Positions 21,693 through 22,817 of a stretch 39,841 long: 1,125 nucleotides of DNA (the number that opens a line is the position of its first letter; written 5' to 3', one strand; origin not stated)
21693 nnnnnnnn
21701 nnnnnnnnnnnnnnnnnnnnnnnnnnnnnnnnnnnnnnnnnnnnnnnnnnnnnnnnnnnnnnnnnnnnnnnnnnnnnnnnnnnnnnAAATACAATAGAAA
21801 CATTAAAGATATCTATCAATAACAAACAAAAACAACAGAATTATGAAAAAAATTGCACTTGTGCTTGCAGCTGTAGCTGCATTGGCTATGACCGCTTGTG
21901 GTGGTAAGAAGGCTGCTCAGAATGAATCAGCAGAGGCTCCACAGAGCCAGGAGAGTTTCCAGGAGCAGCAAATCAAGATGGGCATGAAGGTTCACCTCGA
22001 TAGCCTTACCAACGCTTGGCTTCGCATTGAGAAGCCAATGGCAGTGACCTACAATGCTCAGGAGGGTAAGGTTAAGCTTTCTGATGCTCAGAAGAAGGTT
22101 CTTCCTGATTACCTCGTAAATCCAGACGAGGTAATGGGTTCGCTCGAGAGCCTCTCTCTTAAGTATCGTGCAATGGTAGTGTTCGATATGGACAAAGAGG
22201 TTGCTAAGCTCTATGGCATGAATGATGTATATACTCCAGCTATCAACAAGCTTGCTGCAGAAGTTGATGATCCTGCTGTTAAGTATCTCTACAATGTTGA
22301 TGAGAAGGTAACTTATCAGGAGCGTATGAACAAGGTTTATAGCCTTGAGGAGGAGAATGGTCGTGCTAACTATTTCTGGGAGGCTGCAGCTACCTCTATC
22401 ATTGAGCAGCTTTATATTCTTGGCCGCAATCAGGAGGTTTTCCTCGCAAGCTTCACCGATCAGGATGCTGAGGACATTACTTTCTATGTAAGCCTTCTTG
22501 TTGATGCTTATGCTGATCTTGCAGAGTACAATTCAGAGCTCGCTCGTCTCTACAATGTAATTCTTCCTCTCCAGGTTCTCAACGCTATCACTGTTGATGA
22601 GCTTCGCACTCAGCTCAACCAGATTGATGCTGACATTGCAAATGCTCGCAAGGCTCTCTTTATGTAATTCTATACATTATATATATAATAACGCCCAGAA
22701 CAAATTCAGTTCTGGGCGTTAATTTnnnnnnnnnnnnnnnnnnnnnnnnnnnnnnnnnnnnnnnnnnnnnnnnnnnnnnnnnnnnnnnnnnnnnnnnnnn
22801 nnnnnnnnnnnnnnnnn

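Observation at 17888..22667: Three-gene module: an ABCG-like transporter bracketed by two paralogous lipoproteins of unknown family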

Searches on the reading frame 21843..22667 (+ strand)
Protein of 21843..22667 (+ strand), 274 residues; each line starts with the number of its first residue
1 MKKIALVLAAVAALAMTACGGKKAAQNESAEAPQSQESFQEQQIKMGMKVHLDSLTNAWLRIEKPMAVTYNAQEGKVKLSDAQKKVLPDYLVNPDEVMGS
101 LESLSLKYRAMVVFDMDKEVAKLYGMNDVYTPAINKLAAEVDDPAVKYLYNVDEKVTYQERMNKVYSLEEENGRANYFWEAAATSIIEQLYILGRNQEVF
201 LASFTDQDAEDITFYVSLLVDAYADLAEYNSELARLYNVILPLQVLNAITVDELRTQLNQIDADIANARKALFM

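Call 4: search_protein_families(library=pfam, proteins=[window:21843-22667:+], max_evalue=1)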
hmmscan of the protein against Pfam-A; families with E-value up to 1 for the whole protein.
window:21843-22667:+ (274 aa): 1 family
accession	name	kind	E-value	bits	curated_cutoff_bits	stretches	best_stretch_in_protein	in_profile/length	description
PF08436.17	DXP_redisom_C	-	0.2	12.3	26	1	10-56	22-69/84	1-deoxy-D-xylulose 5-phosphate reductoisomerase C-terminal domain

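Call 5: search_protein_families(library=ncbifam, proteins=[window:21843-22667:+], max_evalue=1)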
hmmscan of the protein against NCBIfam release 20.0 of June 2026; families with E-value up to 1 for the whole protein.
window:21843-22667:+ (274 aa): 14 families
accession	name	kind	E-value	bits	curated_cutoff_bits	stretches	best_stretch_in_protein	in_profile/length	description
NF050142.1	PG1828_fam_lipo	equivalog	4e-05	24.3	50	1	1-34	1-34/59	PG1828 family lipoprotein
NF045774.1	cytochro_C551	exception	0.0012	18.8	118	1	1-43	1-44/110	cytochrome c551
NF041193.1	lipo_SP0191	subfamily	0.0037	17.3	75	1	1-38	1-37/190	SP0191 family lipoprotein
NF053527.1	lipo_Cory_WKLS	subfamily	0.0039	17.1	105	1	5-38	2-36/166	WKL family lipoprotein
TIGR03502.1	lipase_Pla1_cef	subfamily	0.018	13.2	383.9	1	1-45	1-43/790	VolA/Pla-1 family phospholipase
NF053532.1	lipo_SCO4651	subfamily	0.019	14.6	65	1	3-37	2-37/277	SCO4651 family lipoprotein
NF047408.1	SA0632_fam_LP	equivalog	0.025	14.2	70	1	1-45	1-47/68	SA0632 family lipoprotein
NF040526.1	SCO0930_lipo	equivalog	0.029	13.6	275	1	2-54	2-55/311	SCO0930 family lipoprotein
NF052320.1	Cbp1_fam_LP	subfamily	0.03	13.8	90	1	2-198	1-200/286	Cbp1 family collagen-binding glycoprotein adhesin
NF053526.1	Myco_lipo_LppK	equivalog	0.04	13.9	125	1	7-39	11-43/167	lipoprotein LppK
NF058647.1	lipo_LytA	equivalog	0.063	13.5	110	1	1-45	1-44/107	acidic lipoprotein LytA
TIGR04454.1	Lepto_4Cys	hypoth_equivalog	0.096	13.2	35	1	1-31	1-32/92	TIGR04454 family lipoprotein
NF033802.1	AimP_fam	subfamily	0.1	12.8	35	1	1-30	1-30/43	lysogeny pheromone AimP family peptide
NF047847.2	SS_mature_LptM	equivalog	0.7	10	27.7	0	1-20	1-21/31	LPS translocon maturation chaperone LptM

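Call 11: search_solved_structures(query=window:21843-22667:+, max_evalue=10)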
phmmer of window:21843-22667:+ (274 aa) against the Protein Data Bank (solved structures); distinct sequences matched with E-value up to 10: 1.
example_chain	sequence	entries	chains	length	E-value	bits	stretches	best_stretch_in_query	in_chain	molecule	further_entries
9lti_T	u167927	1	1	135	0.52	13.2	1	3-37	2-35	Secreted protein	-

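Call 12: find_homologous_proteins(query=window:21843-22667:+)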
Query window:21843-22667:+ (274 aa): 66 proteins with E <= 0.001 among 6103 candidates.
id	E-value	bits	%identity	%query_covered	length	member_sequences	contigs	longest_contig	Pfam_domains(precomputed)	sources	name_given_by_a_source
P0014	3.0e-170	582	100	100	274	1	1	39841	-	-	-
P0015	5.6e-146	503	85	100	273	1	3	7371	-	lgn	-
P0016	4.3e-139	480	83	100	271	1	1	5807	-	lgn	-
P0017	1.1e-118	413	72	100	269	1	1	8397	-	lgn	-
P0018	2.0e-111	389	65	100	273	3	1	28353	-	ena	-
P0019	1.9e-103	363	63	100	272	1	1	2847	-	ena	-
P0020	3.9e-95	336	61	93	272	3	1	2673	-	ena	-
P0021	1.4e-94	334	61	93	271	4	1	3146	-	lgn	-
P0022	2.7e-93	330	60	93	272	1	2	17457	-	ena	-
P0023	3.1e-92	327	57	100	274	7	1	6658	-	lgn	-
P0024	9.1e-91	322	59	100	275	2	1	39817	-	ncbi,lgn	-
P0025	1.0e-90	322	58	93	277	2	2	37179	-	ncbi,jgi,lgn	-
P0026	2.2e-90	321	58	93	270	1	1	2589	-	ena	-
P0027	7.2e-90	319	55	100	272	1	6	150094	-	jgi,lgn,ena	-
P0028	1.7e-89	318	56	100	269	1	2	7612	-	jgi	-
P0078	3.5e-45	173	38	100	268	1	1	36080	-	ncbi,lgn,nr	ncbi:MAG: hypothetical protein KBT00_05920 [Bacteroidales bacterium]|nr:hypothetical protein [Candid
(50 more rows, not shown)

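Call 13: find_encoding_contigs(protein=P0027, flank=8000, max_places=3)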
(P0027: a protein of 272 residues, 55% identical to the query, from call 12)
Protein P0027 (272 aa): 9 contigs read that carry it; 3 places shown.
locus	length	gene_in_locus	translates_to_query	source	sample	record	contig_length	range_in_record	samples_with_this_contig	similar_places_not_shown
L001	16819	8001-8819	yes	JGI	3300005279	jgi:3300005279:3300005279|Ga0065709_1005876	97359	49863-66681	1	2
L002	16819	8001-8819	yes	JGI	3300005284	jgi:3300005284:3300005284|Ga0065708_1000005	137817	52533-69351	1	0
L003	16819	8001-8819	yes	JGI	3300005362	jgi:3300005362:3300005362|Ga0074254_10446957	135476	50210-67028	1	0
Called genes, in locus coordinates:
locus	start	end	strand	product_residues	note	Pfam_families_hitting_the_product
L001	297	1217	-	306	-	PF02401:LYTB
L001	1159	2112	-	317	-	-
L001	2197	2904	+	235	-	PF03544:TonB_C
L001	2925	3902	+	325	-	PF00348:polyprenyl_synt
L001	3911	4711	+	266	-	PF01026:TatD_DNase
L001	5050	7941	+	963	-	PF00005:ABC_tran, PF12698:ABC2_membrane_3 (weak), PF01061:ABC2_membrane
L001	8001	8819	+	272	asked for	-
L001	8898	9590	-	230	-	PF02224:Cytidylate_kin, PF13189:Cytidylate_kin2 (weak)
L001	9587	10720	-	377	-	PF03308:MeaB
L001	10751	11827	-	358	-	PF07610:DUF1573, PF22544:HYDIN_VesB_CFA65-like_Ig, PF15780:ASH (faint), PF07610:DUF1573 (weak), PF22544:HYDIN_VesB_CFA65-like_Ig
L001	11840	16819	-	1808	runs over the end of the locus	PF01835:MG2, PF00207:A2M, PF17973:bMG10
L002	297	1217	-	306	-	PF02401:LYTB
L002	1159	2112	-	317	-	-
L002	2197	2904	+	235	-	PF03544:TonB_C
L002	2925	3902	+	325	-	PF00348:polyprenyl_synt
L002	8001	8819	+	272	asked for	-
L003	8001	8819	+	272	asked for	-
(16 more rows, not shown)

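Call 15: find_encoding_contigs(protein=P0078, flank=8000, max_places=2)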
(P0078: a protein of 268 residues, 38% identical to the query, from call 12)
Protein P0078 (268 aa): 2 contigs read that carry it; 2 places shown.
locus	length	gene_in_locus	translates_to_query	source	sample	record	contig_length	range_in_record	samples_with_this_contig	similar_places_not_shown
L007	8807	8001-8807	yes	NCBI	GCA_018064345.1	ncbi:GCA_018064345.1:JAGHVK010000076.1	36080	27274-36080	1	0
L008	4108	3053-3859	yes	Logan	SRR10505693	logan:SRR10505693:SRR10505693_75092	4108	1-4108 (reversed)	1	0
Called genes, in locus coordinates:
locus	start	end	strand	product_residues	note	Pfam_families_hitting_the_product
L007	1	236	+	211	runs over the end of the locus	PF02517:Rce1-like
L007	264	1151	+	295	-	PF02633:Creatininase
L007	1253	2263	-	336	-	PF14057:GGGtGRT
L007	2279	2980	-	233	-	-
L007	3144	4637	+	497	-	PF00501:AMP-binding, PF23562:AMP-binding_C_3 (weak)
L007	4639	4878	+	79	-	PF00550:PP-binding (weak)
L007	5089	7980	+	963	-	PF00005:ABC_tran, PF19055:ABC2_membrane_7 (faint), PF01061:ABC2_membrane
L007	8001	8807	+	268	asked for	?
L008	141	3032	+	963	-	PF00005:ABC_tran, PF19055:ABC2_membrane_7 (faint), PF01061:ABC2_membrane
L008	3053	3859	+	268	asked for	-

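Call 17: find_encoding_contigs(protein=P0017, flank=8000, max_places=2)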
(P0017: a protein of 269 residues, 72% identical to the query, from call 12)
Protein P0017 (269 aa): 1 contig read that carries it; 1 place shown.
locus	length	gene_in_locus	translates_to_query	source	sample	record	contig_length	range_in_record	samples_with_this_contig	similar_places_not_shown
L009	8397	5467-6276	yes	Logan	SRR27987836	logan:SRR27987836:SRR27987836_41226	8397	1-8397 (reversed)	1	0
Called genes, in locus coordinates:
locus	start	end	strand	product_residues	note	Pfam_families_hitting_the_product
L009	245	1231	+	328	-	PF12833:HTH_18, PF00165:HTH_AraC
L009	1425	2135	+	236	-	PF01643:Acyl-ACP_TE (weak), PF13279:4HBT_2 (faint), PF20791:Acyl-ACP_TE_C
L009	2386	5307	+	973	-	PF00005:ABC_tran, PF01061:ABC2_membrane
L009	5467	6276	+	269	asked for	-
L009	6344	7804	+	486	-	PF07228:SpoIIE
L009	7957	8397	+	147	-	?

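Call 18: find_encoding_contigs(protein=P0018, flank=8000, max_places=2)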
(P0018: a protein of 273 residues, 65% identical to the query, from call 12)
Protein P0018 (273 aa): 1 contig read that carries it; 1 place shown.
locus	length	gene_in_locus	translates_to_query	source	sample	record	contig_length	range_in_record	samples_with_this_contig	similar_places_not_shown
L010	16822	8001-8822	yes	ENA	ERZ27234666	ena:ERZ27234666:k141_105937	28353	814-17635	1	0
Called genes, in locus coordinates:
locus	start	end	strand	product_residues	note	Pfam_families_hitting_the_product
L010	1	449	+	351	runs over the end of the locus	PF00364:Biotin_lipoyl (faint), PF25917:BSH_RND, PF25973:BSH_CzcB, PF25984:BSH_YknX (weak), PF25975:CzcB_C (faint), PF25989:YknX_C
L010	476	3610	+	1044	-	PF00873:ACR_tran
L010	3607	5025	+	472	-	PF02321:OEP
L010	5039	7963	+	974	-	PF00005:ABC_tran, PF01061:ABC2_membrane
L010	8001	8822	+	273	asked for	-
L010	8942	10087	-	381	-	PF00375:SDF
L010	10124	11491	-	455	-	PF00990:GGDEF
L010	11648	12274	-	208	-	PF03458:Gly_transporter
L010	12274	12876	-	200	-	PF01725:Ham1p_like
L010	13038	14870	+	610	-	PF00672:HAMP, PF07228:SpoIIE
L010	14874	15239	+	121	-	PF01253:SUI1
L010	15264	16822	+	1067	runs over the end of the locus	PF00580:UvrD-helicase, PF13245:AAA_19 (faint), PF12705:PDDEXK_1 (faint), PF13087:AAA_12 (faint), PF13361:UvrD_C, PF13538:UvrD_C_2 (faint)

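Call 19: find_encoding_contigs(protein=P0015, flank=8000, max_places=3)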
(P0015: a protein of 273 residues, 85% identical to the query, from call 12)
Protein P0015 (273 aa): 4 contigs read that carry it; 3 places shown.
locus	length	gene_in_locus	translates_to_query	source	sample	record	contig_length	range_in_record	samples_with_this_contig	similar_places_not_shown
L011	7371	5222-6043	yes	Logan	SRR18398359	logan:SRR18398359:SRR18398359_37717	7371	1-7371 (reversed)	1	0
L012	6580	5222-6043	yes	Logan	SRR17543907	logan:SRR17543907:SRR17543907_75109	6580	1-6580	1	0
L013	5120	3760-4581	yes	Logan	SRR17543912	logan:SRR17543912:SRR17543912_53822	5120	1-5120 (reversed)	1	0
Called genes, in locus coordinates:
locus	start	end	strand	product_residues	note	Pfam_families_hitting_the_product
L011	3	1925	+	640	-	?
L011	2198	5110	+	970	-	PF00005:ABC_tran, PF01061:ABC2_membrane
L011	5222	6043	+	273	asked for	-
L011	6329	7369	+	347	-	?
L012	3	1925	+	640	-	?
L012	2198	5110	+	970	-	PF00005:ABC_tran, PF01061:ABC2_membrane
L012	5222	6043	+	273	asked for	-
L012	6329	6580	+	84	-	?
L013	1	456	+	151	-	?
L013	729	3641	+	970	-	PF00005:ABC_tran, PF01061:ABC2_membrane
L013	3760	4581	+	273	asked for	-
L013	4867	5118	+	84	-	?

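Call 25: find_related_loci(query=A2, collection=genome_contigs, flank=6000)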
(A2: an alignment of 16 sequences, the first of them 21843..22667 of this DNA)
Query A2 (274 aa) in genome_contigs; peptide patterns used: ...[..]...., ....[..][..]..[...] (x = any residue, [..] = any of these).
41 stretches matched a pattern; 8 encode a relative of the query (tblastn E <= 1e-3); 8 distinct loci.
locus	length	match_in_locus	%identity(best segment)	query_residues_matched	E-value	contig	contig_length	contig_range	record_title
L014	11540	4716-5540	59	1-274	8e-98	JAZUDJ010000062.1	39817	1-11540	MAG: Bacteroidales bacterium isolate T1900045309_TH20190079.MAGScoT_cleanbin_000049 SGB_6211_k141_995069, whole genome s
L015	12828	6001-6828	59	1-274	5e-97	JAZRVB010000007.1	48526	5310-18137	MAG: Bacteroidales bacterium isolate T1900044954_TA20190008.MAGScoT_cleanbin_000055 SGB_3790_k141_2432879, whole genome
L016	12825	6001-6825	58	1-274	9e-96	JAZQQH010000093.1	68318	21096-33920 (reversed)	MAG: Bacteroidales bacterium isolate T1900045236_TH20190006.MAGScoT_cleanbin_000041 SGB_5476_k141_3044623, whole genome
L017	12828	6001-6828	56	1-274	3e-94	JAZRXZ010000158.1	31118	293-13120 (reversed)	MAG: Bacteroidales bacterium isolate T1900044950_TA20190003.MAGScoT_cleanbin_000070 SGB_3601_k141_1543849, whole genome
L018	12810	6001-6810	53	1-273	3e-93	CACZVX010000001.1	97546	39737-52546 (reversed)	MAG: uncultured Prevotellaceae bacterium isolate RUG12994 genome assembly, contig: RUG12994_asm_1, whole genome shotgun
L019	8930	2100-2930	55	1-274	1e-92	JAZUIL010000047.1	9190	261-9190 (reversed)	MAG: Bacteroidales bacterium isolate T1900045264_TH20190034.MAGScoT_cleanbin_000041 SGB_5848_k141_1219973, whole genome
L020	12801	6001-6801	51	1-274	4e-84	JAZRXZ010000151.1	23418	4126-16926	MAG: Bacteroidales bacterium isolate T1900044950_TA20190003.MAGScoT_cleanbin_000070 SGB_3601_k141_1088377, whole genome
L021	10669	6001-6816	51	1-273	1e-82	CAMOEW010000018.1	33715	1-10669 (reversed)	MAG: uncultured Prevotella sp. isolate SRR873603_bin.96_metaWRAP_v1.3_MAG genome assembly, contig: NODE_2670_length_3371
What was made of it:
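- Tried and rejected: A2 reaches only LP2-like sequences (8 species, call 25).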

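Call 29: search_protein_families(library=pfam, proteins=[L020:36-722:+, L020:719-2902:+, L020:2892-4439:+, L020:4451-5212:-, L020:5477-6004:+, L020:7227-8990:-, L020:9024-12125:-], max_evalue=0.001)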
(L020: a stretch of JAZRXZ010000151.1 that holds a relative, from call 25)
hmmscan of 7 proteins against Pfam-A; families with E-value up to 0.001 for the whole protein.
L020:36-722:+ (228 aa): 1 family
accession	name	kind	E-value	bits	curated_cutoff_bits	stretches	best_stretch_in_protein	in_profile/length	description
PF25137.1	ADH_Fe_C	-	5.5e-30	105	27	1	26-195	2-164/194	Fe-containing alcohol dehydrogenase family, C-terminal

L020:719-2902:+ (727 aa): 3 families
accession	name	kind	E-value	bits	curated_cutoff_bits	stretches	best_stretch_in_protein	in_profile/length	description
PF01915.27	Glyco_hydro_3_C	-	1.1e-43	150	31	1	377-589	1-200/200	Glycosyl hydrolase family 3 C-terminal domain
PF00933.27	Glyco_hydro_3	-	1.3e-37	130.4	27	1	107-341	69-315/316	Glycosyl hydrolase family 3 N terminal domain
PF14310.12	Fn3-like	-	1.9e-25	89.2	25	1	646-716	1-71/71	Fibronectin type III-like domain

L020:2892-4439:+ (515 aa): 2 families
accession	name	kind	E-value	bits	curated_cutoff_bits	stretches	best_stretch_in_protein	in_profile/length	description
PF06439.18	3keto-disac_hyd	-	1.2e-42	146.5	26.8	1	318-512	2-187/187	3-keto-disaccharide hydrolase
PF01261.30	AP_endonuc_2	-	1.7e-16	61.1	31.1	1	56-272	3-244/249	Xylose isomerase-like TIM barrel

L020:4451-5212:- (253 aa): 2 families
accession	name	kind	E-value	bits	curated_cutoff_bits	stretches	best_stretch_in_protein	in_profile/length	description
PF00520.37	Ion_trans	-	8.6e-32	110.7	25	1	11-233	5-237/241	Ion transport protein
PF08016.18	PKD_channel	-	1.4e-05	25.1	22.4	0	26-82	2-57/225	Polycystin cation channel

L020:5477-6004:+ (175 aa): 0 families

L020:7227-8990:- (587 aa): 4 families
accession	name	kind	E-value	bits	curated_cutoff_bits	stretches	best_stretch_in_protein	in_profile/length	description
PF01120.23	Alpha_L_fucos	-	4e-38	132.2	25.2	1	48-337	69-331/345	Alpha-L-fucosidase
PF00754.31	F5_F8_type_C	-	8.6e-12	45.7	28.2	1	495-570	39-114/127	F5/8 type C domain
PF14871.12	GHL6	-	0.00012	22.7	35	1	76-158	1-77/132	Hypothetical glycosyl hydrolase 6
PF22633.2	F5_F8_type_C_2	-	0.00047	21.2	27.8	0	365-441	19-91/91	NedA-like, galactose-binding domain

L020:9024-12125:- (1033 aa): 6 families
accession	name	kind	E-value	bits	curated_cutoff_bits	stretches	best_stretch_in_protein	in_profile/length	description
PF02836.23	Glyco_hydro_2_C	-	4.2e-79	266.3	21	2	355-586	4-255/302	Glycosyl hydrolases family 2, TIM barrel domain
PF02929.23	Bgal_small_N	-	6.8e-54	183.6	25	1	759-1029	3-248/248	Beta galactosidase small chain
PF02837.24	Glyco_hydro_2_N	-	1.2e-41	142.9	28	1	61-240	2-169/169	Glycosyl hydrolases family 2, sugar binding domain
PF22666.2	Glyco_hydro_2_N2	-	1.3e-10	42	27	1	144-212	51-119/167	Glycosyl hydrolase 2 galactose-binding domain-like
PF16353.11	LacZ_4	-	4.5e-06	27.3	27.3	1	700-729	57-86/87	Beta-galactosidase, domain 4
PF00703.27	Glyco_hydro_2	-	9.8e-05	23.5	23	1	281-341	31-97/109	Glycosyl hydrolases family 2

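Call 35: predict_structure(alignment_id=A1)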
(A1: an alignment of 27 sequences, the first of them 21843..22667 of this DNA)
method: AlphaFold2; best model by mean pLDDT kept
length: 274 residues; sequences in the alignment: 27
mean_pLDDT: 85.0   pTM: 0.79
mean pLDDT of the five models: 85.0, 84.0, 83.2, 82.5, 81.8
residues with pLDDT >= 90: 187; 70-90: 45; 50-70: 8; < 50: 34
segments of 3 or more residues with pLDDT < 50: 1-34
pLDDT, mean of each block of 10 residues (from residue 1): 33 36 38 62 70 85 89 93 91 95 94 97 96 97 95 92 94 92 96 95 96 95 86 87 97 98 96 83
secondary structure, 60 per line:
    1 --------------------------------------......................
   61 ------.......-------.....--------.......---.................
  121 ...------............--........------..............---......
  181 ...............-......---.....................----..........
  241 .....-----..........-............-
elements in order: H39-60 H67-73 H81-85 H94-100 H104-123 H130-141 H144-151 H158-171 H175-195 H197-202 H206-226 H231-245 H251-260 H262-273
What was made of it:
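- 21843..22667 (+): LP2: a 274-aa lipoprotein (lipobox AMTAC) and the cognate, conserved partner of the ABC gene. It has a disordered tether of about 20 residues after the Cys, followed by a 14-helix domain. AF2 model in call 35.
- Checked: AF2 predicts 14 helices, pLDDT 85, pTM 0.79 (call 35).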

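Call 36: search_protein_representatives(alignment_id=A1)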
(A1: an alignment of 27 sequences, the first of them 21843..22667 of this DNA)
Query: 27 sequences, 269 profile positions. Proteins with E-value up to 0.001 (for the whole library): 273; up to 1e-10: 231; up to 1e-30: 152. The best 150 are listed.
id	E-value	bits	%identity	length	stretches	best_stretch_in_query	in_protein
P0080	3.0e-99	348.2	-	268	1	1-269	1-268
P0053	7.9e-98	343.5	-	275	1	1-268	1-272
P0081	2.9e-92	325.3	-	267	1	1-268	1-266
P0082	3.4e-83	295.5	-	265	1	1-269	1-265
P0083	4.5e-83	295.1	-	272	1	1-269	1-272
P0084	9.4e-83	294.1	-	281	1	1-268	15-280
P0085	3.0e-82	292.4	-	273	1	1-268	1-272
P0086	1.2e-81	290.5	-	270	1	1-269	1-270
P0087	4.5e-81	288.6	-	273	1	1-269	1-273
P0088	1.4e-79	283.7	-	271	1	1-269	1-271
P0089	2.7e-77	276.2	-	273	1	1-268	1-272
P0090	1.2e-75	270.8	-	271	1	1-268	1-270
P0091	7.8e-74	264.8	-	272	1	1-269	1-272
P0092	2.3e-73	263.3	-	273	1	1-268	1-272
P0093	4.4e-72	259.1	-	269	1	1-268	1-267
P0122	5.3e-53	196.5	-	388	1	1-247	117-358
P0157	1.9e-40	155.3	-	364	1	34-233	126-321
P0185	3.8e-36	141.3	-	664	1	27-268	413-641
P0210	1.6e-33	132.6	-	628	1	23-268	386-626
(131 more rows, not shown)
